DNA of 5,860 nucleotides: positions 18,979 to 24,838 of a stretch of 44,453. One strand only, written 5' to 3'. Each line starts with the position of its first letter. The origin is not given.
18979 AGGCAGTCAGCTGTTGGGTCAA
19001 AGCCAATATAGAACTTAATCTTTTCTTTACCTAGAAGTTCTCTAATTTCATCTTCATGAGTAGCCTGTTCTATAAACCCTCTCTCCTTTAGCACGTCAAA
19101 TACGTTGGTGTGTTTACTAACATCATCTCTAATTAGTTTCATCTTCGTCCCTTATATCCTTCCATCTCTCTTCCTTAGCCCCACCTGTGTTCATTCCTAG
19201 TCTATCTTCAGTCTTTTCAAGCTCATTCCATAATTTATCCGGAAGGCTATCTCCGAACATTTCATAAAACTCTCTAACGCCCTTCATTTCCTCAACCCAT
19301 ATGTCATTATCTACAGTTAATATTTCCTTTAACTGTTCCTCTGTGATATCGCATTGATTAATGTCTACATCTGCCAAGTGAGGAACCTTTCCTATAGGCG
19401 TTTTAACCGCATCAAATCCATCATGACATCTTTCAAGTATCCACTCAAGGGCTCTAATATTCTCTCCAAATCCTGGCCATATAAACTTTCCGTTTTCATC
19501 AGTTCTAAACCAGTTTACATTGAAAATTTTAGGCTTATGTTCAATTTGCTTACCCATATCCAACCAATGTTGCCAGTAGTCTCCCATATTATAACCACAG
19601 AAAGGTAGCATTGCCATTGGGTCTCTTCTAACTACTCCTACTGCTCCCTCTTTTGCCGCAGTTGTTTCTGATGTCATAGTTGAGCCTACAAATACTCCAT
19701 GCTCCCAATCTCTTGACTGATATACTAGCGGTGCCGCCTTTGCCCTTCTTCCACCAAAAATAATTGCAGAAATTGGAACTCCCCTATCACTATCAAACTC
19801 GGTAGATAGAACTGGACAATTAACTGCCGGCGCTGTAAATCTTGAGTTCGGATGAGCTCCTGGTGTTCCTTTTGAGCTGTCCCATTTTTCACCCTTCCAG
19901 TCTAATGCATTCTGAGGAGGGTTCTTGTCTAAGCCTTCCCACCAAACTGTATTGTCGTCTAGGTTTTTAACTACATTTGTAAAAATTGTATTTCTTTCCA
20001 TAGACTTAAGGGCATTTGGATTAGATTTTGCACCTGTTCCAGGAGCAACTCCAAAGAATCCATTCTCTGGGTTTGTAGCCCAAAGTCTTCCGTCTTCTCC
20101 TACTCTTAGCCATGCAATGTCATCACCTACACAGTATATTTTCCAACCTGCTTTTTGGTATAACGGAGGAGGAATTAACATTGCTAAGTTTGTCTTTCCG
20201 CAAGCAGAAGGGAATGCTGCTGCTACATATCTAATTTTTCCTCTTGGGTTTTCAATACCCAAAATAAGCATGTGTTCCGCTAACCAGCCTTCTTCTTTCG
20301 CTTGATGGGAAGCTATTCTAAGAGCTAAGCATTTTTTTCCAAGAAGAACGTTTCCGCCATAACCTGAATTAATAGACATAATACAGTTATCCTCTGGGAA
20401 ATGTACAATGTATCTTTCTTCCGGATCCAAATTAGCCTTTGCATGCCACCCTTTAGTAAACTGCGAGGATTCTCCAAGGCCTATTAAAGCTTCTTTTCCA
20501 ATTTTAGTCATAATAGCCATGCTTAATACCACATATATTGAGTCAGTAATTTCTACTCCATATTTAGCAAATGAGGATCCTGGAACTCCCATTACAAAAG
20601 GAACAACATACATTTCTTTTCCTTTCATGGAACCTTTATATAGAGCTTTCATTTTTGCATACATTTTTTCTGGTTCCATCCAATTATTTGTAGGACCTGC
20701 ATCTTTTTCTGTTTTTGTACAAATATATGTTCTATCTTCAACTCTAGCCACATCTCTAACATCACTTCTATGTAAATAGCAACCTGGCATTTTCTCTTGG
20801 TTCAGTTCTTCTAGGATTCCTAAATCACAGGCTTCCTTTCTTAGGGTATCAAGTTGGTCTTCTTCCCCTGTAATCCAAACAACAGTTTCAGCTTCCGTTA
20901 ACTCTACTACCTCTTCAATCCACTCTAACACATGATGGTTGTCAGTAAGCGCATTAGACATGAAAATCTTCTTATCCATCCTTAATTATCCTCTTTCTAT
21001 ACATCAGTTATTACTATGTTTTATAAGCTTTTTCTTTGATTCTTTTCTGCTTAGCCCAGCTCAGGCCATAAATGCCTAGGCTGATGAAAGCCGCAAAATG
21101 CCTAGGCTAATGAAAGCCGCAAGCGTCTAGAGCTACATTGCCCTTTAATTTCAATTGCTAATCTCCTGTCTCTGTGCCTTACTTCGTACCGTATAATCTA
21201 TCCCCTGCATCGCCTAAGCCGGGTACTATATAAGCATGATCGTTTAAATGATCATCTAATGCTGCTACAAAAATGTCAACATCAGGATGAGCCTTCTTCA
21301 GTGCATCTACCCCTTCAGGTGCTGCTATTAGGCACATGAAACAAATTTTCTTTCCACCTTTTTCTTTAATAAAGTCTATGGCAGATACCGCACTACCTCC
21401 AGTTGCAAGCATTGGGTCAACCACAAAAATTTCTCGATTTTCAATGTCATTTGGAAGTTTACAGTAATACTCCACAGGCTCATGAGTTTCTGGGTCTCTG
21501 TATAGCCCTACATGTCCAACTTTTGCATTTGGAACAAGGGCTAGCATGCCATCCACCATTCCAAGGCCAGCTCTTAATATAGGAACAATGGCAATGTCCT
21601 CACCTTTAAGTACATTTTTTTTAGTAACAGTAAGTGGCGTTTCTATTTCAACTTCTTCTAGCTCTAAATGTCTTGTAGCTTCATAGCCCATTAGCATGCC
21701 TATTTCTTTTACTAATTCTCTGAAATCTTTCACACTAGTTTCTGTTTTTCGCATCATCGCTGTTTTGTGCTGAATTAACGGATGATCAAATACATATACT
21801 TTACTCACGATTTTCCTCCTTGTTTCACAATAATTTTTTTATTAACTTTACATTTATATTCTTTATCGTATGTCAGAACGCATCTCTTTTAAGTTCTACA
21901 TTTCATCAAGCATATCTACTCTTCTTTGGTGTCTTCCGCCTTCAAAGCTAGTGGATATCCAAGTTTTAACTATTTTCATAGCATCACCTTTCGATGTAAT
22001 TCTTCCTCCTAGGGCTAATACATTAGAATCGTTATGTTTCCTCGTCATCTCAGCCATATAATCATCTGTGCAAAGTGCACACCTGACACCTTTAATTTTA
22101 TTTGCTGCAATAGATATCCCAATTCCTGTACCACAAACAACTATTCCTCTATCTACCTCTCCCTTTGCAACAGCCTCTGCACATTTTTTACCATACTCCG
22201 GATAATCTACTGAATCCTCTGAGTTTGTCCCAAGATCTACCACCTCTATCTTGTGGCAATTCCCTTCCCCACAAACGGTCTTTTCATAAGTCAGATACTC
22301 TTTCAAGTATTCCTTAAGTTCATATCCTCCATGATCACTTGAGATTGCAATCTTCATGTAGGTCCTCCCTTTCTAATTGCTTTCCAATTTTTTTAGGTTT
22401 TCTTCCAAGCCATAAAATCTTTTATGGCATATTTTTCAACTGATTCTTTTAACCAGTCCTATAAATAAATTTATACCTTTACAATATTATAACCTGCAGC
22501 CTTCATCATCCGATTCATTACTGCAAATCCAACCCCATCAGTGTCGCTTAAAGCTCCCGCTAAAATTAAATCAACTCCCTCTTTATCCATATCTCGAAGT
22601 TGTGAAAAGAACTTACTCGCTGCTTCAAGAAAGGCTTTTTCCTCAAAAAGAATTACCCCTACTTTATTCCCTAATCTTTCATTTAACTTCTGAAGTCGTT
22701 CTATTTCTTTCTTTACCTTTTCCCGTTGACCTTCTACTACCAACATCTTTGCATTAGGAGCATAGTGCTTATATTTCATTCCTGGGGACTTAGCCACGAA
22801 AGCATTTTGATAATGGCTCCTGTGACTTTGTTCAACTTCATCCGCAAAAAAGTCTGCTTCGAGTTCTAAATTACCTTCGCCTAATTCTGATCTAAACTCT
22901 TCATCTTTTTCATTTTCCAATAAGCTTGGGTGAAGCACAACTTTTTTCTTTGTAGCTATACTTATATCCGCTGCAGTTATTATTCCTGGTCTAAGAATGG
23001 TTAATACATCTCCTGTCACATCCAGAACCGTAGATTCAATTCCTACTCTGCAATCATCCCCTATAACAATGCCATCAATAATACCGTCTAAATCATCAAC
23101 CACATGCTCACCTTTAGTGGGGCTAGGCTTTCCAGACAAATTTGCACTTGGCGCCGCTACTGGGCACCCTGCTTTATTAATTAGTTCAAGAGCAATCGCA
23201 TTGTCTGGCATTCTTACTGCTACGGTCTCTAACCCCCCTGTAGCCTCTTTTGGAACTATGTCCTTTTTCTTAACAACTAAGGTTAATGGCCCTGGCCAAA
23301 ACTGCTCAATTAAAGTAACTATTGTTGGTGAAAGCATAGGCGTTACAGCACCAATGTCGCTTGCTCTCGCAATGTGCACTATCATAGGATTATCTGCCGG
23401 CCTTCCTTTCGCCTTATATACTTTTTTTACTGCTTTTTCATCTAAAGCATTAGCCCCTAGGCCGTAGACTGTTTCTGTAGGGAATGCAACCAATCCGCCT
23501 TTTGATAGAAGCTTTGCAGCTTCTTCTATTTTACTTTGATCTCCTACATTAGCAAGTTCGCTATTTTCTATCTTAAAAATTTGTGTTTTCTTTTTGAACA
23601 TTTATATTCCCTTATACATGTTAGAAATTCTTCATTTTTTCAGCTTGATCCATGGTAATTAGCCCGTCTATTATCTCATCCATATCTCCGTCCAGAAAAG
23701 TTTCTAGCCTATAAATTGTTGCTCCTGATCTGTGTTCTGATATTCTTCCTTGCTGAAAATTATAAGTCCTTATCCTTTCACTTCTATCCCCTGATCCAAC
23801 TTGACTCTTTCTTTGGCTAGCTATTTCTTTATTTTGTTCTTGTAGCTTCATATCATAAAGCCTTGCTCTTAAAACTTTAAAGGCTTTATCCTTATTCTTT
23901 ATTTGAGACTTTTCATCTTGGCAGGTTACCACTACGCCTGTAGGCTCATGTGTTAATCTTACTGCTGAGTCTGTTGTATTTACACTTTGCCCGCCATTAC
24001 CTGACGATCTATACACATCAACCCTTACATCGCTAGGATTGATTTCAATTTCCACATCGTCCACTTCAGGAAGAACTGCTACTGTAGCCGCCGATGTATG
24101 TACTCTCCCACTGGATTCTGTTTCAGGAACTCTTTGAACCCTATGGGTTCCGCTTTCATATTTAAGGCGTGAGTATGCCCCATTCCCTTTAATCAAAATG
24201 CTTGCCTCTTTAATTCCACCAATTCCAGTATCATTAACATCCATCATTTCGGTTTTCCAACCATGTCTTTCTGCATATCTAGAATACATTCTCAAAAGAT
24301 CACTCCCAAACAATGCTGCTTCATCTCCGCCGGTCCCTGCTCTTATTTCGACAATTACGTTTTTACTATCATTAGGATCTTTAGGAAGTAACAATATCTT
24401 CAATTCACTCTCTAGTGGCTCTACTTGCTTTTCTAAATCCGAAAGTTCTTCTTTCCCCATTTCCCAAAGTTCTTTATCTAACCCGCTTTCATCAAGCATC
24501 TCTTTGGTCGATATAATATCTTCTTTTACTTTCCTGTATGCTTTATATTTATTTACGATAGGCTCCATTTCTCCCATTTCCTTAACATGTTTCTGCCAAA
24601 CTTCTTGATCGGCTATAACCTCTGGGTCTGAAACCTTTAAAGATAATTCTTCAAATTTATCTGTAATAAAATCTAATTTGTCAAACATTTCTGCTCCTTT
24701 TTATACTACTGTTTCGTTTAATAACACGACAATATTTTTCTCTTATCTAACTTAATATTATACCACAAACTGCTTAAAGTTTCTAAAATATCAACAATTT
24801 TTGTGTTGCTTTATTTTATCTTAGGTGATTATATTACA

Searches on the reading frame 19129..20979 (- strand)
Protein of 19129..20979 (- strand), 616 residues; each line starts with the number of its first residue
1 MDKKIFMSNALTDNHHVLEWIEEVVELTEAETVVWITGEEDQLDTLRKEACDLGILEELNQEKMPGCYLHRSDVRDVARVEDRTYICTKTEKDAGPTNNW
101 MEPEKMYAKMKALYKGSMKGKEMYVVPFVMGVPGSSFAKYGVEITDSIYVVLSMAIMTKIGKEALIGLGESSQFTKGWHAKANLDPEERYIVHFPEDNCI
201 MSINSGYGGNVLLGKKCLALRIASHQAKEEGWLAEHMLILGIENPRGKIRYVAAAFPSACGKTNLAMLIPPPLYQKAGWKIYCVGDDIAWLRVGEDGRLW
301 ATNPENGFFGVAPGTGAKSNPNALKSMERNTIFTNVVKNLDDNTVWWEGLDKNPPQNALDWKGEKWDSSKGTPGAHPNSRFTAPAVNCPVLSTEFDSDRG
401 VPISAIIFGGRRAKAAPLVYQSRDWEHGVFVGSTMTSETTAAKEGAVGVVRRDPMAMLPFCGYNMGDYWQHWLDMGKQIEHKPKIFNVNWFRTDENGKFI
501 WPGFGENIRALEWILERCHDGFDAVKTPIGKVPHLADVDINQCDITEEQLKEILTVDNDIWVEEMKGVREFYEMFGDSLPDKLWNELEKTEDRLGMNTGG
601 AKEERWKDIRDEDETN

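Call 38: search_protein_families(library=pfam, proteins=[window:19129-20979:-])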
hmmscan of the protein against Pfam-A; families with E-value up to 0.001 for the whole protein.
window:19129-20979:- (616 aa): 2 families
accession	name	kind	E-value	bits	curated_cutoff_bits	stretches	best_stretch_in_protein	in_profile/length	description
PF00821.23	PEPCK_GTP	-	3.3e-166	552.9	23.8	1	232-593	1-357/357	Phosphoenolpyruvate carboxykinase C-terminal P-loop domain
PF17297.7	PEPCK_N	-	3e-83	279.2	23.8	1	19-228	1-218/218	Phosphoenolpyruvate carboxykinase N-terminal domain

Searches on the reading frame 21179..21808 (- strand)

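Call 38: search_protein_families(library=pfam, proteins=[window:21179-21808:-])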
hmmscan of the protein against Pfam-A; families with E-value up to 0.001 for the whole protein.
window:21179-21808:- (209 aa): 3 families
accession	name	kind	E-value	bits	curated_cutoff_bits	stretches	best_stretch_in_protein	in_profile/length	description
PF14681.12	UPRTase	-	7.7e-81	270.9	27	1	6-208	1-206/206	Uracil phosphoribosyltransferase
PF00156.33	Pribosyltran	-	5.9e-10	39.1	26.3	1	67-172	26-135/158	Phosphoribosyl transferase domain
PF24390.1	PRTase-CE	-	0.0004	20.8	27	1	119-187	96-174/253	PRTase-CE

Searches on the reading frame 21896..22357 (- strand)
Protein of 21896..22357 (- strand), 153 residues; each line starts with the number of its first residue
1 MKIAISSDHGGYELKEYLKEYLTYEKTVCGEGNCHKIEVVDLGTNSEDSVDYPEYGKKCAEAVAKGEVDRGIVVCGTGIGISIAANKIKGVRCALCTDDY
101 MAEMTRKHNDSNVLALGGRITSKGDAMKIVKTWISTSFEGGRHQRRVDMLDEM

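Call 52: search_protein_families(library=pfam, proteins=[window:21896-22357:-], max_evalue=0.00001)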
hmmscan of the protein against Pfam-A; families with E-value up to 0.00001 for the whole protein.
window:21896-22357:- (153 aa): 1 family
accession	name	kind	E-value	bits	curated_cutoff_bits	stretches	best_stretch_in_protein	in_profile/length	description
PF02502.23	LacAB_rpiB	-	5.1e-60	201.9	24.7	1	3-150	1-138/138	Ribose/Galactose Isomerase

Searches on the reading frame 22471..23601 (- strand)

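Call 38: search_protein_families(library=pfam, proteins=[window:22471-23601:-])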
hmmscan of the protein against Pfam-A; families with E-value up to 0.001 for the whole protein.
window:22471-23601:- (376 aa): 2 families
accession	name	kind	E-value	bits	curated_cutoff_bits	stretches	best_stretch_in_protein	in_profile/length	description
PF01300.24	Sua5_yciO_yrdC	-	7.7e-59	198.6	25.1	1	31-206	2-178/178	Telomere recombination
PF03481.19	Sua5_C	-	2.8e-25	89.9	22.9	1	263-370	20-136/136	Threonylcarbamoyl-AMP synthase, C-terminal domain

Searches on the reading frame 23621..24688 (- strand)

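Call 51: search_protein_families(library=pfam, proteins=[window:23621-24688:-], max_evalue=0.00001)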
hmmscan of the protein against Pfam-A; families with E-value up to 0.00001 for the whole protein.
window:23621-24688:- (355 aa): 2 families
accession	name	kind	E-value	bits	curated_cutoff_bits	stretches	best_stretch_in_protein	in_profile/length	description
PF03462.23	PCRF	-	4.7e-77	258.6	24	1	9-203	2-194/194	PCRF domain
PF00472.26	RF-1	-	1.2e-42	145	35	1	210-320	1-116/116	RF-1 domain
